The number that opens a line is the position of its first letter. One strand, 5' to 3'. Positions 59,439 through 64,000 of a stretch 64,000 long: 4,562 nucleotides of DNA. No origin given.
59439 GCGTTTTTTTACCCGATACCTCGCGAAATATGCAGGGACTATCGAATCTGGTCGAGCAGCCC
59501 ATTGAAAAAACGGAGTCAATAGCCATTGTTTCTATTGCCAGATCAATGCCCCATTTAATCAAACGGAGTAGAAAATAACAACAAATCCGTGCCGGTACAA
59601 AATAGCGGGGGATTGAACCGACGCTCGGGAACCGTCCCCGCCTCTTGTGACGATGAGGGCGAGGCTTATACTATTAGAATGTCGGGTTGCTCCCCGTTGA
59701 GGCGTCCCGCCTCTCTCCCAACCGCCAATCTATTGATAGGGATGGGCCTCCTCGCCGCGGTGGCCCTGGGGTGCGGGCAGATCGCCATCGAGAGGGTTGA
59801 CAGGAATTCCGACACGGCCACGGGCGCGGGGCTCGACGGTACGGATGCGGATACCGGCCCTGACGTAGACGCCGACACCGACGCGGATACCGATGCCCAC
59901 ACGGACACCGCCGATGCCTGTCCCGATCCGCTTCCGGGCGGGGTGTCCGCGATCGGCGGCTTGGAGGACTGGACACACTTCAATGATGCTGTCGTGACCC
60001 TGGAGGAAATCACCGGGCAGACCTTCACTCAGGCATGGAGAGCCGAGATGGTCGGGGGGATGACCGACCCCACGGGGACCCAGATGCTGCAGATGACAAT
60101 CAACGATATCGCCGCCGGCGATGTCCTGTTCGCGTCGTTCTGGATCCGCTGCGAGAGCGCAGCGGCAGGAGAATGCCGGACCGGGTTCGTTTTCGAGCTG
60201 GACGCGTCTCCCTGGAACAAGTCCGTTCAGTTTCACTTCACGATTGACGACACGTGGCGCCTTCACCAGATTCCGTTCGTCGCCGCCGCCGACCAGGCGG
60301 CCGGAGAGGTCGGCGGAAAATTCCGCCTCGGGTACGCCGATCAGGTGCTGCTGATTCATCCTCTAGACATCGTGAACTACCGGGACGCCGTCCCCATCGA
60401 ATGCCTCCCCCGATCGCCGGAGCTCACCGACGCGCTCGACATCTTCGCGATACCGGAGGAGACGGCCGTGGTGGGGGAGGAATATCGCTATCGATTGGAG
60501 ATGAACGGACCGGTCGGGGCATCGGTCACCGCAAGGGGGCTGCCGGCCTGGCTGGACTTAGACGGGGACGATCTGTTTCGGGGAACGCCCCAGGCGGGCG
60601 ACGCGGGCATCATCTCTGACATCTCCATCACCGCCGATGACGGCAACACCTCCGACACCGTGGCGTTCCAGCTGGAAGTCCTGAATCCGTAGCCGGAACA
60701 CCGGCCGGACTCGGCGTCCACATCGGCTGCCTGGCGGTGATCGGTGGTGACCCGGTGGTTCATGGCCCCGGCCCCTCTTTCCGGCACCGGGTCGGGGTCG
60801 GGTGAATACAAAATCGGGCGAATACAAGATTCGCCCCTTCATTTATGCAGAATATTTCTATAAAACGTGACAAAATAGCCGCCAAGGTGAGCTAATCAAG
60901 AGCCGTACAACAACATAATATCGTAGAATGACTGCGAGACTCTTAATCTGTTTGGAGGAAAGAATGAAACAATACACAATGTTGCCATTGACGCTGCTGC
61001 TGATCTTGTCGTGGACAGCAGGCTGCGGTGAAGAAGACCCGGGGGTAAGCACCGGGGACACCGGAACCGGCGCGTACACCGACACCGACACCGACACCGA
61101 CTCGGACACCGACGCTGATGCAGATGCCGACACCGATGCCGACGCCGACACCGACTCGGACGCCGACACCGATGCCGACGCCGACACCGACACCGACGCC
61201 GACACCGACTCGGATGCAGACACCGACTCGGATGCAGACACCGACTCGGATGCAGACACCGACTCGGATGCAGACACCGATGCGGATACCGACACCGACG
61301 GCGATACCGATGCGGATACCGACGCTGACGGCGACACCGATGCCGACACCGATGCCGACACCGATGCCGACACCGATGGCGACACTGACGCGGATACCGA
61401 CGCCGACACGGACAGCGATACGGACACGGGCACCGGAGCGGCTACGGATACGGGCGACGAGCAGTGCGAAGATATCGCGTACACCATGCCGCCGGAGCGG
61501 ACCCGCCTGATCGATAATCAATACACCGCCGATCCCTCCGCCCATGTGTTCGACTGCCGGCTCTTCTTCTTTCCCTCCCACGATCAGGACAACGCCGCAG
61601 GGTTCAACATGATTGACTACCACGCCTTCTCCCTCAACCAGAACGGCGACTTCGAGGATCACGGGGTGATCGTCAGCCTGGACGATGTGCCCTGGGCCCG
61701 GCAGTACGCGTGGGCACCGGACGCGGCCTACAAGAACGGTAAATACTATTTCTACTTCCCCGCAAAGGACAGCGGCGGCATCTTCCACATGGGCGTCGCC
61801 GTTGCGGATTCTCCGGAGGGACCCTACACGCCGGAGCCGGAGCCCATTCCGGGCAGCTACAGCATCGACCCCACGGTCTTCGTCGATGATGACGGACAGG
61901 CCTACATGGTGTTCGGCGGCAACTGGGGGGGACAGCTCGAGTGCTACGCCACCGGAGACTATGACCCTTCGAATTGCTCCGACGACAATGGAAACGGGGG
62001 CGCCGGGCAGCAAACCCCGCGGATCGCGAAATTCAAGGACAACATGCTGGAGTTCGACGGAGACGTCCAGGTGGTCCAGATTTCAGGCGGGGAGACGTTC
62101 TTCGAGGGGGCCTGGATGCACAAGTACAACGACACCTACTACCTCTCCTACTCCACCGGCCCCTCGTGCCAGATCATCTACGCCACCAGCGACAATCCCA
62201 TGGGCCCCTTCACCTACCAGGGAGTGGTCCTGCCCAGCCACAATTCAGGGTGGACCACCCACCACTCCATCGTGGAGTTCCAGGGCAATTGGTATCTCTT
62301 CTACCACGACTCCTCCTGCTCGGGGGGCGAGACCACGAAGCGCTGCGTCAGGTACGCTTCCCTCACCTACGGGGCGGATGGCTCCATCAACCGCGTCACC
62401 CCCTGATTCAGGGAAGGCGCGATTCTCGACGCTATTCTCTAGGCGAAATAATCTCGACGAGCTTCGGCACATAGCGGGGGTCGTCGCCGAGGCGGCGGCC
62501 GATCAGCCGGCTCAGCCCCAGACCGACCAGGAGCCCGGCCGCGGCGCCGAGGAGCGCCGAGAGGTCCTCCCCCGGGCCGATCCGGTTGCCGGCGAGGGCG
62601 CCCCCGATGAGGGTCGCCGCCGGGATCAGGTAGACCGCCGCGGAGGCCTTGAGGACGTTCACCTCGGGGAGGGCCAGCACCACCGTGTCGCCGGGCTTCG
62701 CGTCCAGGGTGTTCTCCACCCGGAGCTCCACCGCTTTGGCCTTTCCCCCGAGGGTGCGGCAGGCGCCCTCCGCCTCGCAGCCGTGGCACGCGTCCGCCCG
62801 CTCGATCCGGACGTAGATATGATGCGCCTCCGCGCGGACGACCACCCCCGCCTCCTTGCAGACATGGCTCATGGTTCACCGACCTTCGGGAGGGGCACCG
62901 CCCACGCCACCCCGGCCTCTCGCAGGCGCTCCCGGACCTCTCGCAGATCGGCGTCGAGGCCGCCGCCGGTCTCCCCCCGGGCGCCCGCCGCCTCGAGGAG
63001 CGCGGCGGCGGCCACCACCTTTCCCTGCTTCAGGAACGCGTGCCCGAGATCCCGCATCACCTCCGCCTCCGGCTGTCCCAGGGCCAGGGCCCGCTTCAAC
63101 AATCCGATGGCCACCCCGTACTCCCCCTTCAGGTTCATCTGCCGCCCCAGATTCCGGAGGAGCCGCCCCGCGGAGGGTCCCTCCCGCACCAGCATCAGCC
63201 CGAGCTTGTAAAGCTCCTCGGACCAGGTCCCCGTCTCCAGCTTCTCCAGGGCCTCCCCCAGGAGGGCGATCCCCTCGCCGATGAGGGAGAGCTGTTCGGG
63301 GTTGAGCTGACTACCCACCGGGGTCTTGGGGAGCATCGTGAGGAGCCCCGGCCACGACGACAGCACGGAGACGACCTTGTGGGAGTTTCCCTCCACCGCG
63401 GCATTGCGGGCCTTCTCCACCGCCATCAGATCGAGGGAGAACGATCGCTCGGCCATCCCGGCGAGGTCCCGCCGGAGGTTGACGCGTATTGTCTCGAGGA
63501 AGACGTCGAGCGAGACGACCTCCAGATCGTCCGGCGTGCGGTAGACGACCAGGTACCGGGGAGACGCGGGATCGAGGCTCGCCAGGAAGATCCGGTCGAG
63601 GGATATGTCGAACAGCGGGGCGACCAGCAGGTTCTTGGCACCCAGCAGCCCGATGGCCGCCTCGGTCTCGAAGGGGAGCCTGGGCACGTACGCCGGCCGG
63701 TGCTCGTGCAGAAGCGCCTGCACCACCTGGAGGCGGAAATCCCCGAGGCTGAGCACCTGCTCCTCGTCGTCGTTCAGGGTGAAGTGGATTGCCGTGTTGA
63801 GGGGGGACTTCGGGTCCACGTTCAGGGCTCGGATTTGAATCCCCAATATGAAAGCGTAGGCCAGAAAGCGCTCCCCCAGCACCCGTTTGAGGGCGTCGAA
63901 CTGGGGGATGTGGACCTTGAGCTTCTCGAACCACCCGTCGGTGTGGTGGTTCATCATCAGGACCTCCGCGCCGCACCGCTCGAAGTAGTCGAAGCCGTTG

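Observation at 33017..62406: Array of ten lipid-anchored polysaccharide-active proteins, nine on an alternating-Asp stalk: a candidate surface enzyme-display system distinct from PULs and cellulosomes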

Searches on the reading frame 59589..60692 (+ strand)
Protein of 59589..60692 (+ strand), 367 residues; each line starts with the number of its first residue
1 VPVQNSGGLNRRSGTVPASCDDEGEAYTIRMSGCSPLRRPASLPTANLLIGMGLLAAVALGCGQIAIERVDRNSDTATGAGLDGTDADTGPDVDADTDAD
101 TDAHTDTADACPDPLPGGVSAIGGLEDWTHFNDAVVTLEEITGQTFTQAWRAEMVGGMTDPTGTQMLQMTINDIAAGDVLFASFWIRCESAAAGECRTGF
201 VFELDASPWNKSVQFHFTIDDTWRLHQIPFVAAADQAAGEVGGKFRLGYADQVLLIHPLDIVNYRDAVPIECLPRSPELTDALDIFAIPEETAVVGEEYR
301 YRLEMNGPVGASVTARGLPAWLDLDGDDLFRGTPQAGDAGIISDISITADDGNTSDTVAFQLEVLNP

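Call 5: search_protein_families(library=pfam, proteins=[window:59589-60692:+], max_evalue=0.01)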
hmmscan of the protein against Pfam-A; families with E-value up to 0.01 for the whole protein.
window:59589-60692:+ (367 aa): 1 family
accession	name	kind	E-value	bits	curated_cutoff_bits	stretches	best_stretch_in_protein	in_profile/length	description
PF05345.18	He_PIG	-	1.4e-05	25.9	24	1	290-364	10-95/96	Putative Ig domain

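Call 19: search_protein_families(library=ncbifam, proteins=[window:59589-60692:+], max_evalue=0.01)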
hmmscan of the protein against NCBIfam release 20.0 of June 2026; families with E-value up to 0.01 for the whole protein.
window:59589-60692:+ (367 aa): 0 families

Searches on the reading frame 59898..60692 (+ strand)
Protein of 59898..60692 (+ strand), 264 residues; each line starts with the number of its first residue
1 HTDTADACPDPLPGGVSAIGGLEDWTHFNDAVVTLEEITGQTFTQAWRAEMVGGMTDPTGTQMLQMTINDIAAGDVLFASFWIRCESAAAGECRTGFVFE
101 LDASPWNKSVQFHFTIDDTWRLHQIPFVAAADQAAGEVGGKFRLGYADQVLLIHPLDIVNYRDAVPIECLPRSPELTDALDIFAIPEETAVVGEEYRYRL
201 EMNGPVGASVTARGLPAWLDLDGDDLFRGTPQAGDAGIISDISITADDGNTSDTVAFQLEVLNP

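Call 71: search_protein_families(library=ncbifam, proteins=[window:59898-60692:+], max_evalue=0.01)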
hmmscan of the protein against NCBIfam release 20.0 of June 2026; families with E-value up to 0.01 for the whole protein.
window:59898-60692:+ (264 aa): 0 families

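Call 75: search_solved_structures(query=window:59898-60692:+, max_evalue=1)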
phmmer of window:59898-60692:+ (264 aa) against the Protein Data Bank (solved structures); distinct sequences matched with E-value up to 1: 0.

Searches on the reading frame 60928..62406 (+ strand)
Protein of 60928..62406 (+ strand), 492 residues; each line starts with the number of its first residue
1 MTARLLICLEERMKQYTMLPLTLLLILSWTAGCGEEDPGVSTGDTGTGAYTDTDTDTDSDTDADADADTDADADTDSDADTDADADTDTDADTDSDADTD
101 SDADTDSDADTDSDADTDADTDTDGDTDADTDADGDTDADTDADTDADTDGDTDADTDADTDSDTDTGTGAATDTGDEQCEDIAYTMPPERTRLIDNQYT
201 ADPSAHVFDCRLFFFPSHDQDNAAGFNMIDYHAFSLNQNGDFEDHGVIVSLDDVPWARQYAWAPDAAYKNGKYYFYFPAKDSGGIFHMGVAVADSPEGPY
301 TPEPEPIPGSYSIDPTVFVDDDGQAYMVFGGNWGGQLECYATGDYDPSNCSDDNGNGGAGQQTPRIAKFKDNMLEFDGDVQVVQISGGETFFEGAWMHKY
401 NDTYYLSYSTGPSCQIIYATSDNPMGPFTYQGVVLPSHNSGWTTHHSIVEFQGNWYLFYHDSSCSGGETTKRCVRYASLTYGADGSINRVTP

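Call 5: search_protein_families(library=pfam, proteins=[window:60928-62406:+], max_evalue=0.01)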
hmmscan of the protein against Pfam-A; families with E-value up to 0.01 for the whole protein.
window:60928-62406:+ (492 aa): 1 family
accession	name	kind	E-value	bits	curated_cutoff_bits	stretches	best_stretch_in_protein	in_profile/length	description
PF04616.20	Glyco_hydro_43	-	1.8e-32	113.3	32.2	1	247-486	52-287/288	Glycosyl hydrolases family 43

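Call 19: search_protein_families(library=ncbifam, proteins=[window:60928-62406:+], max_evalue=0.01)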
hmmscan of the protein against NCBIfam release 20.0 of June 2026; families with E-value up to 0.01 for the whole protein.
window:60928-62406:+ (492 aa): 7 families
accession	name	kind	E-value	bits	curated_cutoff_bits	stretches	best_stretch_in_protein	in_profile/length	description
NF012181.0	MSCRAMM_SdrD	exception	3.1e-20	71.3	2500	1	52-168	1185-1313/1379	MSCRAMM family adhesin SdrD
NF000535.3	MSCRAMM_SdrC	exception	1.5e-19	69.5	1700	1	51-170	780-899/963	MSCRAMM family adhesin SdrC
NF033845.1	MSCRAMM_ClfB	exception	2.7e-18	65.3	999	1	52-167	666-782/871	MSCRAMM family adhesin clumping factor ClfB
NF033609.2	MSCRAMM_ClfA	exception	4.8e-17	61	1150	1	52-167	669-786/934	MSCRAMM family adhesin clumping factor ClfA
NF053746.1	NdoAlphArabAbnB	equivalog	3.5e-07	29.4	750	1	252-301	64-116/446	arabinan endo-1,5-alpha-L-arabinosidase AbnB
NF033849.1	ser_rich_anae_1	subfamily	3.5e-05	21.3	650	1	76-172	243-342/1163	serine-rich protein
NF053747.1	NdoAlphArabAbnA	equivalog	0.0012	18.3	480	1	257-335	84-170/310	arabinan endo-1,5-alpha-L-arabinosidase AbnA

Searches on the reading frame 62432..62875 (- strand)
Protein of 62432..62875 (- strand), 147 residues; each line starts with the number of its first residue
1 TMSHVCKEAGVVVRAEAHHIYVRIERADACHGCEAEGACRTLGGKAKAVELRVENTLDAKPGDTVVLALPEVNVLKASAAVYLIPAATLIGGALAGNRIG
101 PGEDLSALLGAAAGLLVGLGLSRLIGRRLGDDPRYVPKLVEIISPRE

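Call 71: search_protein_families(library=ncbifam, proteins=[window:62432-62875:-], max_evalue=0.01)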
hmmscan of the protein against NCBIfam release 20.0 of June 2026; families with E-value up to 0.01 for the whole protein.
window:62432-62875:- (147 aa): 1 family
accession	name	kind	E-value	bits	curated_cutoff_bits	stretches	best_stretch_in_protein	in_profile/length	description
NF008115.0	PRK10862.1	equivalog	4.3e-11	43.1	184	1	7-145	3-144/156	SoxR-reducing system protein RseC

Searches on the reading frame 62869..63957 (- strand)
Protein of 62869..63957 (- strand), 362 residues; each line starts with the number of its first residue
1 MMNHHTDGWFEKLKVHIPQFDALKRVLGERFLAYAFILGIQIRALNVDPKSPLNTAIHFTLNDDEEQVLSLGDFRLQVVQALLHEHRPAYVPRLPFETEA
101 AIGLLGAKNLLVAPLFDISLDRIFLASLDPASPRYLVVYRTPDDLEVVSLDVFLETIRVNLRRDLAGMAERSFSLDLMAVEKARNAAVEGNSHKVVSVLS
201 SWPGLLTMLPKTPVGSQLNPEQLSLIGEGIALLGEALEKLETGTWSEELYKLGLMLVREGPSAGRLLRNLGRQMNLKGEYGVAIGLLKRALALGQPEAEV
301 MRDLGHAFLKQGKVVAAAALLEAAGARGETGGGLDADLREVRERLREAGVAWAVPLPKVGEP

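Call 71: search_protein_families(library=ncbifam, proteins=[window:62869-63957:-], max_evalue=0.01)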
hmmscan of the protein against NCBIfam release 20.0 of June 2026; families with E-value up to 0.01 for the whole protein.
window:62869-63957:- (362 aa): 1 family
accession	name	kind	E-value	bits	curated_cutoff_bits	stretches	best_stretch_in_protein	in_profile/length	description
NF040959.1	MamA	equivalog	0.00039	19.9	200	1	266-324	39-97/204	magnetosome protein MamA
